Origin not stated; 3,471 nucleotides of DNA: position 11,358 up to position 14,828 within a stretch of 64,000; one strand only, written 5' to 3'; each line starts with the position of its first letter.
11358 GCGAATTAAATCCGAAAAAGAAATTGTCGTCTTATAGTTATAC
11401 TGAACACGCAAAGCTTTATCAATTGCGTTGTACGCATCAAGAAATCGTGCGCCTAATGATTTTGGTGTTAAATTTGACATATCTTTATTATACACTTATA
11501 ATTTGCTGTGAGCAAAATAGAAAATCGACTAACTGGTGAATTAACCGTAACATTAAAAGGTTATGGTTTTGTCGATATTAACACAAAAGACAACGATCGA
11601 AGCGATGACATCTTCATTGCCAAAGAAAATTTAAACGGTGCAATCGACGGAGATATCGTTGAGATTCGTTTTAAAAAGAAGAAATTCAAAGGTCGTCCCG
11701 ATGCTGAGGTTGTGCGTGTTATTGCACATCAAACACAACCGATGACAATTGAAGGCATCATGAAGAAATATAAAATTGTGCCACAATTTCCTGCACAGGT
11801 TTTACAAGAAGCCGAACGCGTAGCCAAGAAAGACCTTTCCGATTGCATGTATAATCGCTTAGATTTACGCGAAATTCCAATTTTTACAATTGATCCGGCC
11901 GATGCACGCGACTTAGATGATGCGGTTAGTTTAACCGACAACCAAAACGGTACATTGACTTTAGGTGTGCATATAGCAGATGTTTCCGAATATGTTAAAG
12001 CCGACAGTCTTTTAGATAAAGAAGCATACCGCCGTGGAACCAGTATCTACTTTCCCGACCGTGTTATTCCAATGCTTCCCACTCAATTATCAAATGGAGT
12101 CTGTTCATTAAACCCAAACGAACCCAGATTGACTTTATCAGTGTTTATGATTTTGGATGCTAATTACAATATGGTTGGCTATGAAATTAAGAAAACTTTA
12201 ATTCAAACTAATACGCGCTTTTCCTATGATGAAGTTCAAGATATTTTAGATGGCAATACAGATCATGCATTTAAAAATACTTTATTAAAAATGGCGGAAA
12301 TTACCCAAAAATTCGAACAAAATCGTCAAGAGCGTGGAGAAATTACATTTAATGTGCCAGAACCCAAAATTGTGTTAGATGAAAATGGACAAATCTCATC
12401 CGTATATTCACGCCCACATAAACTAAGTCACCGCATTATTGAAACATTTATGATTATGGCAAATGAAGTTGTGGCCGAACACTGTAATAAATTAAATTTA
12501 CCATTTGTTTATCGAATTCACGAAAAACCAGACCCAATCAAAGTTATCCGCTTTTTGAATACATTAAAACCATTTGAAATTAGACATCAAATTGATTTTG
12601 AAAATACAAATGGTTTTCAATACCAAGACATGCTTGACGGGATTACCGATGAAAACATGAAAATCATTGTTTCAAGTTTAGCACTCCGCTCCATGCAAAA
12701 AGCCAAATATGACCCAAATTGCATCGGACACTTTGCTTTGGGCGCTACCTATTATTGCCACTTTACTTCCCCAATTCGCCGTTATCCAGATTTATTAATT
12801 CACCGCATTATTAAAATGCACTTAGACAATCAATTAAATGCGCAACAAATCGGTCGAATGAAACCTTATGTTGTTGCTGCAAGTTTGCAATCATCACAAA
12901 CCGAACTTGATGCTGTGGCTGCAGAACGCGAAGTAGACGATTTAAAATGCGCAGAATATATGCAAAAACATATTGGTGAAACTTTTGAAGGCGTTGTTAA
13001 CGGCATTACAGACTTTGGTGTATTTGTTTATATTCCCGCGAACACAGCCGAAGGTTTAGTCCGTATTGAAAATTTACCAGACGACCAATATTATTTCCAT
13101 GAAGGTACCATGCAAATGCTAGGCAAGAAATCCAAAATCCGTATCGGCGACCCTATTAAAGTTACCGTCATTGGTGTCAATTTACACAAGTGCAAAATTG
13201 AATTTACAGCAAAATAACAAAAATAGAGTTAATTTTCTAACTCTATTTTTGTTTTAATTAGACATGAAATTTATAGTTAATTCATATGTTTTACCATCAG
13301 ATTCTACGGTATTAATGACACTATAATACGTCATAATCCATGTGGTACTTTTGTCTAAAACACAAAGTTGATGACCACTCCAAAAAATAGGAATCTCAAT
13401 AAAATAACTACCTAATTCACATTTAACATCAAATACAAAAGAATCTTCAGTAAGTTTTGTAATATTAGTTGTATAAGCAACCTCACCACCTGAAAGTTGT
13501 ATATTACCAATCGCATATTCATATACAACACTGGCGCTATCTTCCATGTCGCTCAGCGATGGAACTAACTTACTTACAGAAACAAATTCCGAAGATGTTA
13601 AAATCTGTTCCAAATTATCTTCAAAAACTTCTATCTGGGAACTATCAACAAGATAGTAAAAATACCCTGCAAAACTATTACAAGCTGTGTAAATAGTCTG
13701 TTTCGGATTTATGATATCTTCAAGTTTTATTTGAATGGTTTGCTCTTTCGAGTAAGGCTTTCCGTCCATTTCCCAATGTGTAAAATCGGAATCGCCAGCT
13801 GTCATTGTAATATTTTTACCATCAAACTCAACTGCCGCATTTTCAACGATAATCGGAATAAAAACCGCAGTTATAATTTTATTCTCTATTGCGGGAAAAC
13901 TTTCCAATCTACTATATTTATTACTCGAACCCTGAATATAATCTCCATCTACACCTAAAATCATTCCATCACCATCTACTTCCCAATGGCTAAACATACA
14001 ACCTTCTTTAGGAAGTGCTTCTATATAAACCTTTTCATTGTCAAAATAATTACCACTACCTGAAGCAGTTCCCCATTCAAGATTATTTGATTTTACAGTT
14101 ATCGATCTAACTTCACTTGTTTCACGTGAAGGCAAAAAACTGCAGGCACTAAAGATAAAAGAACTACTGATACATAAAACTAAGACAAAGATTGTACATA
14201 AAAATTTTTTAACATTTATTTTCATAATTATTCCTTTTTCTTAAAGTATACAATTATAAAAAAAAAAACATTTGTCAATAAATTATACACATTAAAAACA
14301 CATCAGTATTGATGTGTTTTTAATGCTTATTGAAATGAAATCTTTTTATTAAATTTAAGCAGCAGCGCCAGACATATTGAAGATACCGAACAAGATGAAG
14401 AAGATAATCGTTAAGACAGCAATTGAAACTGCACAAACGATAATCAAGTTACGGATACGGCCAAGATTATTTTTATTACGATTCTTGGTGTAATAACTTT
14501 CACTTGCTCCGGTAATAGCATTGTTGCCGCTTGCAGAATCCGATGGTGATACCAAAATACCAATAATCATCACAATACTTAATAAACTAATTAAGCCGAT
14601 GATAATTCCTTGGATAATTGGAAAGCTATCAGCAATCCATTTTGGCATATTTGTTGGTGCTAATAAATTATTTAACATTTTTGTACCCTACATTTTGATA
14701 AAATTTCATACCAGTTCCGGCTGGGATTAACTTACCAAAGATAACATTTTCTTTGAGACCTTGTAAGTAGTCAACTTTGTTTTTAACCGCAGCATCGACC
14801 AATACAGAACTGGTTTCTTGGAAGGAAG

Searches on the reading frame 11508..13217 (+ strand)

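Call 18: search_protein_families(library=pfam, proteins=[window:11508-13217:+], max_evalue=0.001)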
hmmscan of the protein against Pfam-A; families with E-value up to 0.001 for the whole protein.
window:11508-13217:+ (569 aa): 4 families
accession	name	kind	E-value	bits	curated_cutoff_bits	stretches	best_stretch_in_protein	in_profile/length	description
PF00773.25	RNB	-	3.6e-110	368.7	29.3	1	117-440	1-325/326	RNB domain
PF08206.17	OB_RNB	-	1.5e-13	50.7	24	1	10-71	1-58/58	Ribonuclease B OB domain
PF00575.29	S1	-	4.8e-10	40.1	22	1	489-566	4-71/74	S1 RNA binding domain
PF17876.7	CSD2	-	1.6e-09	38.1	26.2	1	27-95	5-74/74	Cold shock domain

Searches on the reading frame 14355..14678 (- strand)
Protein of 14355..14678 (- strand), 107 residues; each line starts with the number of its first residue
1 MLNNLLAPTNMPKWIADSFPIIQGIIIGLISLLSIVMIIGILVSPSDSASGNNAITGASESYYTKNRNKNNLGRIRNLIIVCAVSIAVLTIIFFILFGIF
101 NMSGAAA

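Call 18: search_protein_families(library=pfam, proteins=[window:14355-14678:-], max_evalue=0.001)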
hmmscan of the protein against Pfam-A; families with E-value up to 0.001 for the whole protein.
window:14355-14678:- (107 aa): 1 family
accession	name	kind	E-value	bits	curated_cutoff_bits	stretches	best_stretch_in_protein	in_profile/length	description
PF03840.19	SecG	-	0.00024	21.6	29.2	1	25-93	1-67/70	Preprotein translocase SecG subunit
